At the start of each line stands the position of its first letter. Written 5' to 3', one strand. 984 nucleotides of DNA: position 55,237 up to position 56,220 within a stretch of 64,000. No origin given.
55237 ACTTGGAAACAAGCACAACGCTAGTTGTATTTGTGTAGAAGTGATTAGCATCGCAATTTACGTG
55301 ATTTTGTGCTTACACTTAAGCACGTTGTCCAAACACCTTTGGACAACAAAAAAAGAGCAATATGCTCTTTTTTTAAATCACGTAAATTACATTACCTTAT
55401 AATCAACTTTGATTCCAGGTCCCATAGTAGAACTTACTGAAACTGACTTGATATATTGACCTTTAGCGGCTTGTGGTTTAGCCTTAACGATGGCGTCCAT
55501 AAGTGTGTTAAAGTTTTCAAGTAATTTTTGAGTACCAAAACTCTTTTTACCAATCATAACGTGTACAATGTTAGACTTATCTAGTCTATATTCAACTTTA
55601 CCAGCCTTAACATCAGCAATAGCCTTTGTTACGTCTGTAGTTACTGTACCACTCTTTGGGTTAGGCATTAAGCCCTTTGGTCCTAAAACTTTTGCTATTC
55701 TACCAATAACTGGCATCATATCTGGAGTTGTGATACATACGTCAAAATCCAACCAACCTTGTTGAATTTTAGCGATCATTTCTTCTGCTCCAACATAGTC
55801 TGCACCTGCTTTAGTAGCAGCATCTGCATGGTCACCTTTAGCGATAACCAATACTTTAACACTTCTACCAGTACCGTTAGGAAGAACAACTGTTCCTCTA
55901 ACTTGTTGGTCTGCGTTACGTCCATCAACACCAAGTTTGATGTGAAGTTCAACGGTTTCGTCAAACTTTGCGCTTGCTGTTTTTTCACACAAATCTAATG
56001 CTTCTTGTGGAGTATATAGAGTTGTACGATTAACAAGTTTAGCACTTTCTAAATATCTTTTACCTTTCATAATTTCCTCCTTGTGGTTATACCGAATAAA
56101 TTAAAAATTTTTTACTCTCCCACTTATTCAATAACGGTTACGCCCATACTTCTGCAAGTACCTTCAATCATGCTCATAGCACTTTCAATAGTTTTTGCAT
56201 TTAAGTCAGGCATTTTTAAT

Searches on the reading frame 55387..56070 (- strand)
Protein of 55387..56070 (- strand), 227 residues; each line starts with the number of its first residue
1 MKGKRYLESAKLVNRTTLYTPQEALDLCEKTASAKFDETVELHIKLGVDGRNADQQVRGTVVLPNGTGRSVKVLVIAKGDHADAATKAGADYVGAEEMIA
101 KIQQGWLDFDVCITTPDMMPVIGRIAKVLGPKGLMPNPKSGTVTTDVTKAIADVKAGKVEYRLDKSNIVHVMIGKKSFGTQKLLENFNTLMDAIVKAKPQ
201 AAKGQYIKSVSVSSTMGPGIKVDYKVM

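Call 13: find_encoding_contigs(protein=window:55387-56070:-, flank=4000, max_places=10)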
Protein window:55387-56070:- (227 aa): 23 contigs read that carry it; 8 places shown.
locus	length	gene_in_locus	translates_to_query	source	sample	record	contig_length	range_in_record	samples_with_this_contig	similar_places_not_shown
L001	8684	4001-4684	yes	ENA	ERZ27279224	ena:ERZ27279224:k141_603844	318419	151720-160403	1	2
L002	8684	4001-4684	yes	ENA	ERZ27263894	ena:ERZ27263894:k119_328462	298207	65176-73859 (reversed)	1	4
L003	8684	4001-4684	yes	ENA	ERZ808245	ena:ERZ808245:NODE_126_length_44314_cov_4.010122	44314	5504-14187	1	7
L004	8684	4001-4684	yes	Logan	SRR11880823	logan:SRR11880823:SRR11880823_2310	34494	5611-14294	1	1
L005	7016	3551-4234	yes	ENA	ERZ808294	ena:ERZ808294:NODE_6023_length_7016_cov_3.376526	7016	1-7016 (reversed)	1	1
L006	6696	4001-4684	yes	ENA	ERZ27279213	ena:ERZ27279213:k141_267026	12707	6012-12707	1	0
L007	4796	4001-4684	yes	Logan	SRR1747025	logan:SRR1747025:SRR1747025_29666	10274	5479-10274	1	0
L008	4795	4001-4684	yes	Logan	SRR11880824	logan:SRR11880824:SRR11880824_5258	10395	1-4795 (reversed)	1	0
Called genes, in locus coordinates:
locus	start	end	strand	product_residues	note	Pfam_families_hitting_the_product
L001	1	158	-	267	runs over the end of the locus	-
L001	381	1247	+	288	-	PF00005:ABC_tran, PF13304:AAA_21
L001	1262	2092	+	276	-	PF12679:ABC2_membrane_2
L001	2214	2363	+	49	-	PF00471:Ribosomal_L33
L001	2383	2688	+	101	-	PF00584:SecE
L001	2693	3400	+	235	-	PF02357:NusG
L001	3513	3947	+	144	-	PF03946:Ribosomal_L11_N, PF00298:Ribosomal_L11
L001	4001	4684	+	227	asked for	PF00687:Ribosomal_L1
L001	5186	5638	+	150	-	-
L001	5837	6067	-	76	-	-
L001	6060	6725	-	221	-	-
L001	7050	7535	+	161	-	PF00466:Ribosomal_L10, PF27436:RL10_C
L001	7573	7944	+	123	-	PF16320:Ribosomal_L12_N, PF00542:Ribosomal_L12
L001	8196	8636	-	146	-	PF01281:Ribosomal_L9_N, PF03948:Ribosomal_L9_C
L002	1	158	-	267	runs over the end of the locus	-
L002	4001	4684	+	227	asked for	PF00687:Ribosomal_L1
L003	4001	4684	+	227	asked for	PF00687:Ribosomal_L1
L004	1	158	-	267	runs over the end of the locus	-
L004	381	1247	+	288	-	PF00005:ABC_tran, PF13304:AAA_21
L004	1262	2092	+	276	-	PF12679:ABC2_membrane_2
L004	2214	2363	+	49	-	PF00471:Ribosomal_L33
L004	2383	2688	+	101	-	PF00584:SecE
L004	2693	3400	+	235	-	PF02357:NusG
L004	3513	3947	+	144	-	PF03946:Ribosomal_L11_N, PF00298:Ribosomal_L11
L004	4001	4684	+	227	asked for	PF00687:Ribosomal_L1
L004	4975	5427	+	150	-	-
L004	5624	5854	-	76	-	-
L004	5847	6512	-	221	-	-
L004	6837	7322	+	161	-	PF00466:Ribosomal_L10, PF27436:RL10_C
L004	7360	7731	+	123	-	PF16320:Ribosomal_L12_N, PF00542:Ribosomal_L12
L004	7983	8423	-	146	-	PF01281:Ribosomal_L9_N, PF03948:Ribosomal_L9_C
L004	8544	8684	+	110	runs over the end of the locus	PF07561:DUF1540 (faint)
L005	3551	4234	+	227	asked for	PF00687:Ribosomal_L1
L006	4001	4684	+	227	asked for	PF00687:Ribosomal_L1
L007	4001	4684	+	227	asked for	PF00687:Ribosomal_L1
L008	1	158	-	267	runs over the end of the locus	-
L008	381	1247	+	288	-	PF00005:ABC_tran, PF13304:AAA_21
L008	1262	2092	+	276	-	PF12679:ABC2_membrane_2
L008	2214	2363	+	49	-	PF00471:Ribosomal_L33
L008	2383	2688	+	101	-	PF00584:SecE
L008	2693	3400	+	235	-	PF02357:NusG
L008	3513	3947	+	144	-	PF03946:Ribosomal_L11_N, PF00298:Ribosomal_L11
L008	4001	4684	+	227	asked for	PF00687:Ribosomal_L1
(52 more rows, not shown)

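Call 16: find_related_loci(query=window:55387-56070:-, collection=genome_contigs, flank=4000)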
Query window:55387-56070:- (227 aa) in genome_contigs; peptide patterns used: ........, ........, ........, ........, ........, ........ (x = any residue, [..] = any of these).
599 stretches matched a pattern (row limit reached: there are more); 514 encode a relative of the query (tblastn E <= 1e-3); the best 80 are kept; 80 distinct loci.
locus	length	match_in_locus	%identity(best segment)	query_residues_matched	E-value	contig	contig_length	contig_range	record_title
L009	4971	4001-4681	93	1-227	3e-144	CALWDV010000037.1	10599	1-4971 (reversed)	MAG: uncultured Clostridia bacterium isolate BRZ_DT__bin11 genome assembly, contig: BRZ_DT__NODE_6033_length_10599_cov_6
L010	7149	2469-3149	90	1-227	1e-139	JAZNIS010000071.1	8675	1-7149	MAG: Clostridia bacterium isolate T1900044684_TS20190150.MAGScoT_cleanbin_000019 SGB_1710_k141_2259846, whole genome sho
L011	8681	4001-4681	89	1-227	1e-137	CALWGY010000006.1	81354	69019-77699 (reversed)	MAG: uncultured Clostridia bacterium isolate BRZ_DK__bin13 genome assembly, contig: BRZ_DK__NODE_268_length_81354_cov_92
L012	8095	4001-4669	85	3-225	8e-128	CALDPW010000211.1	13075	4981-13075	MAG TPA_asm: uncultured Clostridia bacterium isolate SRR6425815_bin.116_CONCOCT_v1.1_MAG genome assembly, contig: ERZ176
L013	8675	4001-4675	84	2-226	3e-127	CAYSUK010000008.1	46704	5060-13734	MAG TPA_asm: uncultured Christensenella sp. isolate SRP225648_co1_565 genome assembly, contig: NODE_1360_length_46704_co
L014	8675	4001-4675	81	2-226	2e-126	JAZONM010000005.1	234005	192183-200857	MAG: Clostridia bacterium isolate T1900045639_YK20190333.MAGScoT_cleanbin_000015 SGB_8118_k141_313996, whole genome shot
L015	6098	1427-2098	81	1-224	8e-124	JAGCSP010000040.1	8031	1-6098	MAG: Clostridia bacterium isolate RGIG10085 Yak_Rumen-1__c1037017, whole genome shotgun sequence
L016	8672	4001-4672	79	2-225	1e-123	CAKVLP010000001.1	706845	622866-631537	MAG: uncultured Clostridia bacterium isolate REFINED_METABAT215_TOP10_CONTIGS_1500_ASSEMBLY_K77_MERGED__Hadza_MoBio_hadz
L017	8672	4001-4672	80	2-225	4e-121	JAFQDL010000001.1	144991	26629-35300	MAG: Clostridia bacterium isolate RGIG1719 Goat_Cecum-2__c76989, whole genome shotgun sequence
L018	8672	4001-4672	79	2-225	6e-119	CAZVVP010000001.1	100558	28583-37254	MAG TPA_asm: uncultured Christensenella sp. isolate SRP315200_co1_240 genome assembly, contig: NODE_76_length_100558_cov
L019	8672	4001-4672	79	2-225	1e-118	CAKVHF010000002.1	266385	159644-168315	MAG: uncultured Clostridia bacterium isolate REFINED_METABAT215_TOP10_CONTIGS_1500_ASSEMBLY_K77_MERGED__Hadza_MoBio_hadz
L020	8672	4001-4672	79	2-224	3e-118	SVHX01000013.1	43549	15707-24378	MAG: Clostridiales bacterium isolate SIG395 NODE_19360_length_43549_cov_3.562825, whole genome shotgun sequence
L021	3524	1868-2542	78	2-225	7e-121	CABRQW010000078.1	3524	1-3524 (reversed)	MAG TPA_asm: uncultured Catabacter sp. isolate MGYG-HGUT-01845 genome assembly, contig: GUT_GENOME112053_78, whole genom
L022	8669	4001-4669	79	3-225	1e-117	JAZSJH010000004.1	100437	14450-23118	MAG: Clostridia bacterium isolate T1900044565_TS20190031.MAGScoT_cleanbin_000022 SGB_401_k141_1535169, whole genome shot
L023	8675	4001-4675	77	3-226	7e-117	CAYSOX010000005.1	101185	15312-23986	MAG TPA_asm: uncultured Lachnospiraceae bacterium isolate SRP313737_co1_289 genome assembly, contig: NODE_331_length_101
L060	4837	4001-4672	75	3-226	5e-113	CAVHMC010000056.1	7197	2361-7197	Oscillospiraceae bacterium isolate H07682-L1_cleanbin_000041 genome assembly, contig: Spades_H07682-L1_contig_7809, whol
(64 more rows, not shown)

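Call 27: find_homologous_proteins(query=window:55387-56070:-, max_evalue=1e-90)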
Query window:55387-56070:- (227 aa): 7475 proteins with E <= 1e-90 among 8000 candidates; the best 120 are listed.
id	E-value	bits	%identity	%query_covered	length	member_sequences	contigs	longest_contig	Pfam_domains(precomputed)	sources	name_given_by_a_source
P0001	1.6e-157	539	-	-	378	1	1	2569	PF00687.27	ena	-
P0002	4.6e-140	482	97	100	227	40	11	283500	PF00687.27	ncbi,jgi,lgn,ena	-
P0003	1.5e-138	477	96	100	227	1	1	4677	PF00687.27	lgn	-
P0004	4.1e-135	466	93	100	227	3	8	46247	PF00687.27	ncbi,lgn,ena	-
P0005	2.9e-131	454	91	100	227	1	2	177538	PF00687.27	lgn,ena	-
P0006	3.7e-131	453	90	100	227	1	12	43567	PF00687.27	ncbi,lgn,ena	-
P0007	5.0e-131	453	90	100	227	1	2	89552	PF00687.27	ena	-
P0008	7.3e-131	452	90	100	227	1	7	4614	PF00687.27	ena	-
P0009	1.3e-130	451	90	100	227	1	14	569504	PF00687.27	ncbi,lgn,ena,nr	ncbi:MAG: 50S ribosomal protein L1 [Clostridia bacterium]|nr:50S ribosomal protein L1 [Clostridia ba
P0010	1.3e-130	451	92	100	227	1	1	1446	PF00687.27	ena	-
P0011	1.4e-130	451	92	100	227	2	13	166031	PF00687.27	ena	-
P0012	1.9e-130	451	92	100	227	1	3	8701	PF00687.27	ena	-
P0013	3.6e-130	450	90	100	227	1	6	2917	PF00687.27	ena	-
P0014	4.4e-130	450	90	100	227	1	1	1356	PF00687.27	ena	-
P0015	4.8e-130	450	90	100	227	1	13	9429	PF00687.27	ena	-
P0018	1.4e-129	448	91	100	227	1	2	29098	PF00687.27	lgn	-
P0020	1.4e-129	448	90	100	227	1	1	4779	PF00687.27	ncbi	-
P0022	3.1e-129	447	89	100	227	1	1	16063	PF00687.27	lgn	-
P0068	2.0e-115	402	81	99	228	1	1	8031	PF00687.27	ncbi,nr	ncbi:MAG: 50S ribosomal protein L1 [Clostridia bacterium]|nr:50S ribosomal protein L1 [Clostridia ba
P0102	1.2e-113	396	79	99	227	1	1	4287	PF00687.27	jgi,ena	jgi:large subunit ribosomal protein L1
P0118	1.2e-112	393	80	99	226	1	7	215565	PF00687.27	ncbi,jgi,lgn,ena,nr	ncbi:MAG: 50S ribosomal protein L1 [Clostridia bacterium]|nr:50S ribosomal protein L1 [Clostridia ba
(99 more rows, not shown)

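Call 28: find_encoding_contigs(protein=P0004, flank=3000, max_places=6)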
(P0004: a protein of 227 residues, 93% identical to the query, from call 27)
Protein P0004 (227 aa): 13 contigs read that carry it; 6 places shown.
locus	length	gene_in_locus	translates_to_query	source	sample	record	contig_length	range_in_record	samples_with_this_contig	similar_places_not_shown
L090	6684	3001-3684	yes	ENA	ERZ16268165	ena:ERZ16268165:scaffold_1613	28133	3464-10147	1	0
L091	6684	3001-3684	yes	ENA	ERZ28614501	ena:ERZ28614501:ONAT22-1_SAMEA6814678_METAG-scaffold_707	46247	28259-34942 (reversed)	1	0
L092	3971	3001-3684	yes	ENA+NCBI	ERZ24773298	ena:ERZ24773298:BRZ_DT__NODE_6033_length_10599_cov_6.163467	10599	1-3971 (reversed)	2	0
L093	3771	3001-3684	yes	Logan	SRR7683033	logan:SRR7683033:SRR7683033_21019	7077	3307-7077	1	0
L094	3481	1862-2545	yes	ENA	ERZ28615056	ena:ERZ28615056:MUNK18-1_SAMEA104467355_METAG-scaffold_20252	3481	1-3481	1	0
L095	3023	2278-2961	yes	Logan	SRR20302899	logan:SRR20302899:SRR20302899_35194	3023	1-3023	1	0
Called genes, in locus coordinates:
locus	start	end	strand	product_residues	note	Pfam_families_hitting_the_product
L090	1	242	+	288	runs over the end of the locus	PF00005:ABC_tran, PF13304:AAA_21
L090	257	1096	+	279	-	PF12679:ABC2_membrane_2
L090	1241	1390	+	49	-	PF00471:Ribosomal_L33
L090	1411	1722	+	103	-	PF00584:SecE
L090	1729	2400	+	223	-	PF02357:NusG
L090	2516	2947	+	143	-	PF03946:Ribosomal_L11_N, PF00298:Ribosomal_L11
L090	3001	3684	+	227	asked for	PF00687:Ribosomal_L1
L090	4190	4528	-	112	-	-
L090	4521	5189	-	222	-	-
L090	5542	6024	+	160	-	PF00466:Ribosomal_L10, PF27436:RL10_C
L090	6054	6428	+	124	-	PF16320:Ribosomal_L12_N, PF00542:Ribosomal_L12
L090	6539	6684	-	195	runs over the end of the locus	-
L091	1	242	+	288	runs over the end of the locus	PF00005:ABC_tran, PF13304:AAA_21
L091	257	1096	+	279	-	PF12679:ABC2_membrane_2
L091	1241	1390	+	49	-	PF00471:Ribosomal_L33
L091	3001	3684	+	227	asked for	PF00687:Ribosomal_L1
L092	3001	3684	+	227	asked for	PF00687:Ribosomal_L1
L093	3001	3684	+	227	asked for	PF00687:Ribosomal_L1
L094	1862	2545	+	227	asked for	PF00687:Ribosomal_L1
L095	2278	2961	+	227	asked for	PF00687:Ribosomal_L1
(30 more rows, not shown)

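Call 29: find_encoding_contigs(protein=P0011, flank=3000, max_places=5)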
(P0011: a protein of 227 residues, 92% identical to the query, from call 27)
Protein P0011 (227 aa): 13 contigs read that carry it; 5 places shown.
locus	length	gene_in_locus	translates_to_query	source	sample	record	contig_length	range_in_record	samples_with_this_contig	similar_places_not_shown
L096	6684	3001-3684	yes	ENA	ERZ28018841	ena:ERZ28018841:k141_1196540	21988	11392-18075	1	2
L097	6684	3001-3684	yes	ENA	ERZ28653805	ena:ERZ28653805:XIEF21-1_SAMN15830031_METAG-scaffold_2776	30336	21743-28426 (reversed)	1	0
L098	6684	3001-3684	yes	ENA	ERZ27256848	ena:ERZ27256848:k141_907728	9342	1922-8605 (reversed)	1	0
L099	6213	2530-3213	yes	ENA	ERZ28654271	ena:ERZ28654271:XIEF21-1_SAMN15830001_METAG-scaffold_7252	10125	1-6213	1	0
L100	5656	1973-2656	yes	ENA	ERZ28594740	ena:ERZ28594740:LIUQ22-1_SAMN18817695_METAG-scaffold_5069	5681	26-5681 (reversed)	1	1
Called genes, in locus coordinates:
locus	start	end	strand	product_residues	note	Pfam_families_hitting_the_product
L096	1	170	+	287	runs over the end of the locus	PF00005:ABC_tran, PF13604:AAA_30 (faint), PF13304:AAA_21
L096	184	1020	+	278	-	PF12679:ABC2_membrane_2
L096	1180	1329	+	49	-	PF00471:Ribosomal_L33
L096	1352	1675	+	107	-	PF00584:SecE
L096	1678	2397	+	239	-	PF02357:NusG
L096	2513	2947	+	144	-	PF03946:Ribosomal_L11_N, PF00298:Ribosomal_L11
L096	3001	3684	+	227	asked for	PF00687:Ribosomal_L1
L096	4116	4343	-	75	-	-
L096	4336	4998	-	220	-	-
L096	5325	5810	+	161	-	PF00466:Ribosomal_L10, PF27436:RL10_C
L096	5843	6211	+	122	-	PF16320:Ribosomal_L12_N, PF00542:Ribosomal_L12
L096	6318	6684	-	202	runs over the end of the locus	-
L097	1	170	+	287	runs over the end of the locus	PF00005:ABC_tran, PF13604:AAA_30 (faint), PF13304:AAA_21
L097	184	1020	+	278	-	PF12679:ABC2_membrane_2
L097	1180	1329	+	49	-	PF00471:Ribosomal_L33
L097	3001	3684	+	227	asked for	PF00687:Ribosomal_L1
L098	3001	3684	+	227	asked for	PF00687:Ribosomal_L1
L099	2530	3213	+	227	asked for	PF00687:Ribosomal_L1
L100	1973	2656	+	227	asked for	PF00687:Ribosomal_L1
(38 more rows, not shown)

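Call 30: find_encoding_contigs(protein=P0005, flank=3000, max_places=3)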
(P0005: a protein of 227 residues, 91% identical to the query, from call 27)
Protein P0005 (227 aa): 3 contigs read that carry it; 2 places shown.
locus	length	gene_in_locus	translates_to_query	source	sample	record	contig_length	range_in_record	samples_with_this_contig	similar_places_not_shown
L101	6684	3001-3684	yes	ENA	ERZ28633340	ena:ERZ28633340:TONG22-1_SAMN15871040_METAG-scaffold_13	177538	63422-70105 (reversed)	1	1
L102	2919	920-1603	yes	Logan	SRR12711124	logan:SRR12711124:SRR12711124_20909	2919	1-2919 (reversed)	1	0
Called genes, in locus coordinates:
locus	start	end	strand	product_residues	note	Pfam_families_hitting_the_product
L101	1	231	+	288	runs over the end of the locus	PF00005:ABC_tran, PF13304:AAA_21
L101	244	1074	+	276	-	PF12679:ABC2_membrane_2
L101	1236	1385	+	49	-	PF00471:Ribosomal_L33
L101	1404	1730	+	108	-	PF00584:SecE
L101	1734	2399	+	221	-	PF02357:NusG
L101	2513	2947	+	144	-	PF03946:Ribosomal_L11_N, PF00298:Ribosomal_L11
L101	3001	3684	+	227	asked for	PF00687:Ribosomal_L1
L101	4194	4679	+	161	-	PF00466:Ribosomal_L10, PF27436:RL10_C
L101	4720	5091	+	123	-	PF16320:Ribosomal_L12_N, PF00542:Ribosomal_L12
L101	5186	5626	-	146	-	PF01281:Ribosomal_L9_N, PF03948:Ribosomal_L9_C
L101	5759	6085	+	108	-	PF07561:DUF1540 (faint)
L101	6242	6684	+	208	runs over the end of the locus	-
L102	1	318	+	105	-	?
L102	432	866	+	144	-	PF03946:Ribosomal_L11_N, PF00298:Ribosomal_L11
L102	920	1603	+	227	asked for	PF00687:Ribosomal_L1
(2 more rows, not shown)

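Call 31: find_encoding_contigs(protein=P0002, flank=3000, max_places=5)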
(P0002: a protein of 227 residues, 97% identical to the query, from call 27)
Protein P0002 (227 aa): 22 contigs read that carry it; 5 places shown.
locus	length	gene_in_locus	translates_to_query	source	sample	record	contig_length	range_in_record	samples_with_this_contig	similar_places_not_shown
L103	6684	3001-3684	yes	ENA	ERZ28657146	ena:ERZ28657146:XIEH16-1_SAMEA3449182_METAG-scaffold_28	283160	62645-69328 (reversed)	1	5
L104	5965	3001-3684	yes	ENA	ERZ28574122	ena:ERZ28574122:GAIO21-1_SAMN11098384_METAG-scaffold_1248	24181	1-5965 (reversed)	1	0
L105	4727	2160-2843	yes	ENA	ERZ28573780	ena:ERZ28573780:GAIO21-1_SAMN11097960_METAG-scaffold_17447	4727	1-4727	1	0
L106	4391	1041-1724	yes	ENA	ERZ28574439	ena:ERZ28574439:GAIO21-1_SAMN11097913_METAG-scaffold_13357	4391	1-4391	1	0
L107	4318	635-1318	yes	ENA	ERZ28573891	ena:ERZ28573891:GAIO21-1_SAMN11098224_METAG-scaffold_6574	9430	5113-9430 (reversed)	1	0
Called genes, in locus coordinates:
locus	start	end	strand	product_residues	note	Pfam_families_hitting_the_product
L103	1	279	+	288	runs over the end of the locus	PF00005:ABC_tran, PF13304:AAA_21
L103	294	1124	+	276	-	PF12679:ABC2_membrane_2, PF26999:ABC-2_memb_rel (faint)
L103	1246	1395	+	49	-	PF00471:Ribosomal_L33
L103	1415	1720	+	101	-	PF00584:SecE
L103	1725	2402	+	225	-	PF02357:NusG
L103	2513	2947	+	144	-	PF03946:Ribosomal_L11_N, PF00298:Ribosomal_L11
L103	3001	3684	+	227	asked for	PF00687:Ribosomal_L1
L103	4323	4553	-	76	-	-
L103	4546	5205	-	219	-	-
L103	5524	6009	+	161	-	PF00466:Ribosomal_L10, PF27436:RL10_C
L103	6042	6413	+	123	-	PF16320:Ribosomal_L12_N, PF00542:Ribosomal_L12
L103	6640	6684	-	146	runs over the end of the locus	PF01281:Ribosomal_L9_N, PF03948:Ribosomal_L9_C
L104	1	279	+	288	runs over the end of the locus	PF00005:ABC_tran, PF13304:AAA_21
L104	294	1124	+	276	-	PF12679:ABC2_membrane_2, PF26999:ABC-2_memb_rel (faint)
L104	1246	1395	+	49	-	PF00471:Ribosomal_L33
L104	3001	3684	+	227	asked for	PF00687:Ribosomal_L1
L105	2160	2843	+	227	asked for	PF00687:Ribosomal_L1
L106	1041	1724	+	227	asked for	PF00687:Ribosomal_L1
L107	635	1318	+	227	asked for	PF00687:Ribosomal_L1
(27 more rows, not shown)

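Call 37: find_encoding_contigs(protein=P0018, flank=2500, max_places=3)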
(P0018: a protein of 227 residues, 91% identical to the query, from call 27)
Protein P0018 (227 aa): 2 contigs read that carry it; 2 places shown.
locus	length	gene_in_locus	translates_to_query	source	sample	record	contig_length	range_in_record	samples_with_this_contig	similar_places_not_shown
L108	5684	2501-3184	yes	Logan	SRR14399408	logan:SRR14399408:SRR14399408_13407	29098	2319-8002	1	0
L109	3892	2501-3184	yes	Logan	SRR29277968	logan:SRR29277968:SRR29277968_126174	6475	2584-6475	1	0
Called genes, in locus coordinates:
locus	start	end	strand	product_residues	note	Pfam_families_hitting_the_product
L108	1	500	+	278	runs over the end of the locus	PF12679:ABC2_membrane_2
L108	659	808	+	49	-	PF00471:Ribosomal_L33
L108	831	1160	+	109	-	PF00584:SecE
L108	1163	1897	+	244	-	PF02357:NusG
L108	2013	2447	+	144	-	PF03946:Ribosomal_L11_N, PF00298:Ribosomal_L11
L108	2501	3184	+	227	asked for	PF00687:Ribosomal_L1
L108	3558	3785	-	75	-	-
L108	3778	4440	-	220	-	-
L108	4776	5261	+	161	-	PF00466:Ribosomal_L10, PF27436:RL10_C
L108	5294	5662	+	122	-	PF16320:Ribosomal_L12_N, PF00542:Ribosomal_L12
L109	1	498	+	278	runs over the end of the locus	PF12679:ABC2_membrane_2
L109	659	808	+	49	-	PF00471:Ribosomal_L33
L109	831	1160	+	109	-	PF00584:SecE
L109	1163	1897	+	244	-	PF02357:NusG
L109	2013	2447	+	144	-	PF03946:Ribosomal_L11_N, PF00298:Ribosomal_L11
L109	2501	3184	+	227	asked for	PF00687:Ribosomal_L1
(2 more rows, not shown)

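Call 38: find_encoding_contigs(protein=P0012, flank=2500, max_places=3)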
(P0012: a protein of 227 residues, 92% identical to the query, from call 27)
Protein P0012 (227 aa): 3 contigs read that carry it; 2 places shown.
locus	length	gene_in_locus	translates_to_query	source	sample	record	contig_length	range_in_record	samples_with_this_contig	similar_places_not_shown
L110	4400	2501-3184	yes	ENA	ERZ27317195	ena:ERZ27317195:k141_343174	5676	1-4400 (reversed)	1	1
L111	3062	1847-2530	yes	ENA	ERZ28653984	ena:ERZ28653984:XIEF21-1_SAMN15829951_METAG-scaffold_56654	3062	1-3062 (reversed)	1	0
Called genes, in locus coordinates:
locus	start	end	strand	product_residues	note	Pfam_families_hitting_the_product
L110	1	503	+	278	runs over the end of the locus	PF12679:ABC2_membrane_2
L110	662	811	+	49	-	PF00471:Ribosomal_L33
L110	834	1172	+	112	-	PF00584:SecE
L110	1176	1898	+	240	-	PF02357:NusG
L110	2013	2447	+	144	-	PF03946:Ribosomal_L11_N, PF00298:Ribosomal_L11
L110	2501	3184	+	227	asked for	PF00687:Ribosomal_L1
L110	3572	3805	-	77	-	-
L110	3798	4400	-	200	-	?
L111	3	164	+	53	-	?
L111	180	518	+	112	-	PF00584:SecE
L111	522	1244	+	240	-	PF02357:NusG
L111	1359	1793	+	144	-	PF03946:Ribosomal_L11_N, PF00298:Ribosomal_L11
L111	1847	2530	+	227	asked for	PF00687:Ribosomal_L1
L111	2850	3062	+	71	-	?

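Call 39: find_encoding_contigs(protein=P0003, flank=2500, max_places=2)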
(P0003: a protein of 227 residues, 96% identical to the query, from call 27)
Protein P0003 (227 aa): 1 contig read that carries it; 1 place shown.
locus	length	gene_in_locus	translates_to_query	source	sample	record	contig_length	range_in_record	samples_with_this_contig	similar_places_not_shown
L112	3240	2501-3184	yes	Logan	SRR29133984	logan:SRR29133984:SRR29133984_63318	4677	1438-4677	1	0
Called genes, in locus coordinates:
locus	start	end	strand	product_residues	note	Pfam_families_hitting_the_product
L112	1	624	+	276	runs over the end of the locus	PF12679:ABC2_membrane_2, PF26999:ABC-2_memb_rel (faint)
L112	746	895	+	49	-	PF00471:Ribosomal_L33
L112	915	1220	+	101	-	PF00584:SecE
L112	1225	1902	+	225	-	PF02357:NusG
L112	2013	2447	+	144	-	PF03946:Ribosomal_L11_N, PF00298:Ribosomal_L11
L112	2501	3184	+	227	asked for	PF00687:Ribosomal_L1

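Call 40: find_encoding_contigs(protein=P0007, flank=2500, max_places=2)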
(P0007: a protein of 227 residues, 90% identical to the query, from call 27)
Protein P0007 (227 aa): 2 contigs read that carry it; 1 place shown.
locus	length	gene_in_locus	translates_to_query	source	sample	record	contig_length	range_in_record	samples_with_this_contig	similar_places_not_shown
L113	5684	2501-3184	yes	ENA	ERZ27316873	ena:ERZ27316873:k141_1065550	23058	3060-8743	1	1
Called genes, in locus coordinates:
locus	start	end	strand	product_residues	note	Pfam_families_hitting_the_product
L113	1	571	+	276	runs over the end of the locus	PF12679:ABC2_membrane_2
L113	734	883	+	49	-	PF00471:Ribosomal_L33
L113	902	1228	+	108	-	PF00584:SecE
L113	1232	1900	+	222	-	PF02357:NusG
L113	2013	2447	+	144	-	PF03946:Ribosomal_L11_N, PF00298:Ribosomal_L11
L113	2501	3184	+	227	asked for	PF00687:Ribosomal_L1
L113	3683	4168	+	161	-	PF00466:Ribosomal_L10, PF27436:RL10_C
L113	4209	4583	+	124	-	PF16320:Ribosomal_L12_N, PF00542:Ribosomal_L12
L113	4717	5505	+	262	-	PF14808:TMEM164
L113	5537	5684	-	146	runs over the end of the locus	PF01281:Ribosomal_L9_N, PF03948:Ribosomal_L9_C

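Call 54: search_protein_families(library=pfam, proteins=[L001:5186-5638:+], max_evalue=0.01)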
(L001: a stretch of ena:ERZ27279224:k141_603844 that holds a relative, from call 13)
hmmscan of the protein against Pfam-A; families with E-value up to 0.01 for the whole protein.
L001:5186-5638:+ (150 aa): 0 families
